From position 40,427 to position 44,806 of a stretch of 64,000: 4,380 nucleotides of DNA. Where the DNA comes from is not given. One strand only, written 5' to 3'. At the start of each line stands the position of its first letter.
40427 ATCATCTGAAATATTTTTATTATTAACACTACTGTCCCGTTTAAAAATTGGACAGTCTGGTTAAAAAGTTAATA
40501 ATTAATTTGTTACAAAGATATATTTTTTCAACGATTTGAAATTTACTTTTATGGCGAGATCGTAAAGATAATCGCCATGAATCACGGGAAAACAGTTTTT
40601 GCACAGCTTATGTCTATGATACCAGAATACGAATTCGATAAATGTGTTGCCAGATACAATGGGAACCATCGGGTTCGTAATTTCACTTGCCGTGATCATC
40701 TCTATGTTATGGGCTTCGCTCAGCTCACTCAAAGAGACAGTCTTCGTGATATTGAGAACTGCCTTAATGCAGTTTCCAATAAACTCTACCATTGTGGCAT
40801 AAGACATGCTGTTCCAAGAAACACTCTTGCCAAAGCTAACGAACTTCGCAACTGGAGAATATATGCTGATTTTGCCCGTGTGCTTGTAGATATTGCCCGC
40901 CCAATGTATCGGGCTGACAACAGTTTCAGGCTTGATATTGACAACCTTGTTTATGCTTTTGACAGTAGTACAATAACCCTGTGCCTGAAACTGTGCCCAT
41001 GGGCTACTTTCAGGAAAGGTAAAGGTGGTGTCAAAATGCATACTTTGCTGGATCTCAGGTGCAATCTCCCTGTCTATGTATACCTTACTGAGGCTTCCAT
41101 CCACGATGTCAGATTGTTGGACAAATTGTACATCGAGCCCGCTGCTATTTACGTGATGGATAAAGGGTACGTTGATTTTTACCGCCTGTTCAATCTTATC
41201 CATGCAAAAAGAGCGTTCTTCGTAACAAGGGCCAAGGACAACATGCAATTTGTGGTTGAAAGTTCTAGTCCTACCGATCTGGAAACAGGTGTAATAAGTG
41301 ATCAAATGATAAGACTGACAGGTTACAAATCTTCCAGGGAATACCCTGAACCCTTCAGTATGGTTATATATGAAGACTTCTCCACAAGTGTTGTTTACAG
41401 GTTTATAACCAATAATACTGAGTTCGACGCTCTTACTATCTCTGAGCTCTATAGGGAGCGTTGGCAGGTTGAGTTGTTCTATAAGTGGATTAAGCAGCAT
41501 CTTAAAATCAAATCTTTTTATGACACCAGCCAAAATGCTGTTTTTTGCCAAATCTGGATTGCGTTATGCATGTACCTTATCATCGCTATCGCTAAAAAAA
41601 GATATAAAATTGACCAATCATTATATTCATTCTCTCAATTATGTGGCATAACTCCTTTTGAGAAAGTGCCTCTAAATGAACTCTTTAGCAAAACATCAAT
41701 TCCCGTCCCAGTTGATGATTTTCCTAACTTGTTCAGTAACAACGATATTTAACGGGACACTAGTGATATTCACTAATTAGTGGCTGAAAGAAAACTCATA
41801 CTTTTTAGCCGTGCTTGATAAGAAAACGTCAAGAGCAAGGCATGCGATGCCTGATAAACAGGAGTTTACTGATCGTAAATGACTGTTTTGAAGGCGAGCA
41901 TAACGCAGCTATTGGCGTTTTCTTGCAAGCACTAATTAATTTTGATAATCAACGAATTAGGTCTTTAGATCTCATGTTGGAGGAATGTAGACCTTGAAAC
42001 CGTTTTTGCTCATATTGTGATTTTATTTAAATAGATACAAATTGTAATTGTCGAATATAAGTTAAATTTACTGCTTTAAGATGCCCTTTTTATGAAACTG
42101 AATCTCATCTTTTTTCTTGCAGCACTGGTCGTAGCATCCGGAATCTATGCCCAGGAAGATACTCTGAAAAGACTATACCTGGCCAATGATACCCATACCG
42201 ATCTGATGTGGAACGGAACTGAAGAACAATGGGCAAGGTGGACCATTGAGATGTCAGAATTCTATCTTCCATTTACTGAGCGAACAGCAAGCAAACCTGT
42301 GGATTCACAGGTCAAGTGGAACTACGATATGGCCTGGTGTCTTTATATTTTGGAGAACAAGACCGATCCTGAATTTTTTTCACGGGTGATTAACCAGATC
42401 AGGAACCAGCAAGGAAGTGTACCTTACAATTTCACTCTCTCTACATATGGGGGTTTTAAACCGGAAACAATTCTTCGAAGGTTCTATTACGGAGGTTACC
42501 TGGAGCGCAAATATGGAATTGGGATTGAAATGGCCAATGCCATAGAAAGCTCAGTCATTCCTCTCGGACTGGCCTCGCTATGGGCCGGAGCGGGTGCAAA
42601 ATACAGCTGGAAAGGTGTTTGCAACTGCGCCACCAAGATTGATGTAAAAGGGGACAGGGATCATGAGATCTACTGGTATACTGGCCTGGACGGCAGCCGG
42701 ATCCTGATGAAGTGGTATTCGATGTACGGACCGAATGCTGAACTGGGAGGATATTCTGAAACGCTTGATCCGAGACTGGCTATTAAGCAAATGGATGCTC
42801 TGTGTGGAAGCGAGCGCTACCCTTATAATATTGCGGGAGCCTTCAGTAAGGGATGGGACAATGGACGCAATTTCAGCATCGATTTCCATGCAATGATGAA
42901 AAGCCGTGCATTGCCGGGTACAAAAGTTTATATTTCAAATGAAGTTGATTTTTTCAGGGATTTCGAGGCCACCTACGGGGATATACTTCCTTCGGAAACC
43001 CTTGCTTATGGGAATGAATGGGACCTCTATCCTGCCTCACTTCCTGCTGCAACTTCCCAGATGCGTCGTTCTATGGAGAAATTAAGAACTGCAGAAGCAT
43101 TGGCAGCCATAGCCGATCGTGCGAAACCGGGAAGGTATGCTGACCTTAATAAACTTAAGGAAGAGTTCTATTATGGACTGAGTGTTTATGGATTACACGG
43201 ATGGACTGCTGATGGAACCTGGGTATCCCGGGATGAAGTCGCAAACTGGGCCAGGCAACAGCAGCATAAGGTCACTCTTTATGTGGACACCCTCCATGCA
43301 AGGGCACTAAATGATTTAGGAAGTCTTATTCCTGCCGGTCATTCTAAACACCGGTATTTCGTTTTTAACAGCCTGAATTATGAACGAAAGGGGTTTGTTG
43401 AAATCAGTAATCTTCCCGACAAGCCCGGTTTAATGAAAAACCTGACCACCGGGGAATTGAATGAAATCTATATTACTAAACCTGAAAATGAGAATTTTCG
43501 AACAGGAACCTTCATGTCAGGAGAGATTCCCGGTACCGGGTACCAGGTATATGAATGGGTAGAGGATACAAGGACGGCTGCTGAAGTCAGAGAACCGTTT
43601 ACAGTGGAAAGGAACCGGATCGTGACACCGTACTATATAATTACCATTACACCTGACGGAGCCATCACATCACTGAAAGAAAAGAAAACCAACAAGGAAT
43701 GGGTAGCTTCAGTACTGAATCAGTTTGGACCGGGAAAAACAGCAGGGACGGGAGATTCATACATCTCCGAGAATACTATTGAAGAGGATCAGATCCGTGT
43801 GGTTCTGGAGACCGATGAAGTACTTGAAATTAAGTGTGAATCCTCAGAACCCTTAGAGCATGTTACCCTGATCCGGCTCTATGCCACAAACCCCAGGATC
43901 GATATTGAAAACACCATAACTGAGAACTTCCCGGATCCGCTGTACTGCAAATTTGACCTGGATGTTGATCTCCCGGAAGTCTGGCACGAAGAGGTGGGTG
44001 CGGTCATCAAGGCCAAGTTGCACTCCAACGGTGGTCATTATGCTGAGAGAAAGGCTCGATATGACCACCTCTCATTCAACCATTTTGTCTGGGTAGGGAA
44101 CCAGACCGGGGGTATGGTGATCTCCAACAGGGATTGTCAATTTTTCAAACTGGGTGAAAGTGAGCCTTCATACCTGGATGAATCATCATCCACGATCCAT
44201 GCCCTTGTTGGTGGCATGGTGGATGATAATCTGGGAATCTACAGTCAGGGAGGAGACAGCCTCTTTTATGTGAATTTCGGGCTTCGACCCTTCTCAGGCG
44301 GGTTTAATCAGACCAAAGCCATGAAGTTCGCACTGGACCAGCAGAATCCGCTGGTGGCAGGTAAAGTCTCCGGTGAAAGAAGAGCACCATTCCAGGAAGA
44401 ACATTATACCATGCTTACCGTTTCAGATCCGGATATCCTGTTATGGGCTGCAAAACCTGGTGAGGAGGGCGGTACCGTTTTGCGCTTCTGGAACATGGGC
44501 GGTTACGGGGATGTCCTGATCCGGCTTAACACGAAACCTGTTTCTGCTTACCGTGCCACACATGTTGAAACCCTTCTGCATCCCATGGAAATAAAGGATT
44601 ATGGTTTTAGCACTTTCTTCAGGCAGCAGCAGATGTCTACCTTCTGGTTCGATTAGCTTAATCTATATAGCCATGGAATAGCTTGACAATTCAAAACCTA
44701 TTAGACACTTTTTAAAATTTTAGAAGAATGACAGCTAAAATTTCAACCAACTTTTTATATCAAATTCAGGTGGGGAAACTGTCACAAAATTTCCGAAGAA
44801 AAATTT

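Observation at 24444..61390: Recurring 'F arm / tRNA-Met core / B arm' junctions cut 37 kb into recombinase-less units anchored at tRNA-Met(CAT)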

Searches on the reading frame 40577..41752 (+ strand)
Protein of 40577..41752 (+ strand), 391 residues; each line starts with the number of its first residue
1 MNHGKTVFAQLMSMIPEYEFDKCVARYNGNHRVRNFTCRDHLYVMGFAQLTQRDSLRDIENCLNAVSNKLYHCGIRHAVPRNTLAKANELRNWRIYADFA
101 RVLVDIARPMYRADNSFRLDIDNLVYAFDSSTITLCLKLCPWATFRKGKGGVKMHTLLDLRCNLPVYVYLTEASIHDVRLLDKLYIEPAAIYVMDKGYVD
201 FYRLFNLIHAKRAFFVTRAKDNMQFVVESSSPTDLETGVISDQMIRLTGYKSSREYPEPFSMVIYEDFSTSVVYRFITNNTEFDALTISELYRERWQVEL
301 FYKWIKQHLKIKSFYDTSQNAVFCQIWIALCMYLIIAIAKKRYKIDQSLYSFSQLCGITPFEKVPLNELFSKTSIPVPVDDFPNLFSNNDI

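Call 20: search_protein_families(library=pfam, proteins=[window:40577-41752:+], max_evalue=0.001)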
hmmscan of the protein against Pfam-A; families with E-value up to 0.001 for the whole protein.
window:40577-41752:+ (391 aa): 2 families
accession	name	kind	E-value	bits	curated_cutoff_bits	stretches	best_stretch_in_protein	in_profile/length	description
PF14294.11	DUF4372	-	1.3e-32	112.2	25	1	3-76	1-74/74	Domain of unknown function (DUF4372)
PF01609.27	DDE_Tnp_1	-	1.5e-25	90.6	23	1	125-335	6-200/200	Transposase DDE domain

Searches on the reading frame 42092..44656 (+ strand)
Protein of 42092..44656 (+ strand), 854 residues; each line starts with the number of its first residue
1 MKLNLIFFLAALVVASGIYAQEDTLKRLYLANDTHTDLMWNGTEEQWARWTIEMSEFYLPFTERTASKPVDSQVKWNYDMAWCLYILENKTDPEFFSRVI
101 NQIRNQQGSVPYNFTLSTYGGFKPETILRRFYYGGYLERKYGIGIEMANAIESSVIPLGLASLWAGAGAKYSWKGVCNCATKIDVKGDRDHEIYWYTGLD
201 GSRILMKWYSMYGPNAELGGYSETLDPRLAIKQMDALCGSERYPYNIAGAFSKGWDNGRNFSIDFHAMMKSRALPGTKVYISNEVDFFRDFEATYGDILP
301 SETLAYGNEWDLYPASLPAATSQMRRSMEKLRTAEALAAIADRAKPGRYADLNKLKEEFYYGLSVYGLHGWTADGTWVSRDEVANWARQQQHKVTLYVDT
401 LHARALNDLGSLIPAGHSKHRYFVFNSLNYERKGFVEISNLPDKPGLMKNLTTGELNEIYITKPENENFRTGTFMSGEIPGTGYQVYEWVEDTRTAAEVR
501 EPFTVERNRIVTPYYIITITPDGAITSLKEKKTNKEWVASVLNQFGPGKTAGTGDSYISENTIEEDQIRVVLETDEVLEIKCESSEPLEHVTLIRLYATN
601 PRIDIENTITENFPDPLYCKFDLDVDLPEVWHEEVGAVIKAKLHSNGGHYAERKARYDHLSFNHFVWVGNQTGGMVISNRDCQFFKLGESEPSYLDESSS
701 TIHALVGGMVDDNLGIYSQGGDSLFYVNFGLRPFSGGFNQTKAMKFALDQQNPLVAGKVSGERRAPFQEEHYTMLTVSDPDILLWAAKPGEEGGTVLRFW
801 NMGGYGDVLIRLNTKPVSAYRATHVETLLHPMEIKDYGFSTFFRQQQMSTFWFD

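Call 20: search_protein_families(library=pfam, proteins=[window:42092-44656:+], max_evalue=0.001)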
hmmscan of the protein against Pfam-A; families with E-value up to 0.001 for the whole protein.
window:42092-44656:+ (854 aa): 1 family
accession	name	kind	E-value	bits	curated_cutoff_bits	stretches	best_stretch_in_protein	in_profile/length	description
PF07748.19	Glyco_hydro_38C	-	5.5e-05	23.9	25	1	512-679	3-178/206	Glycosyl hydrolases family 38 C-terminal domain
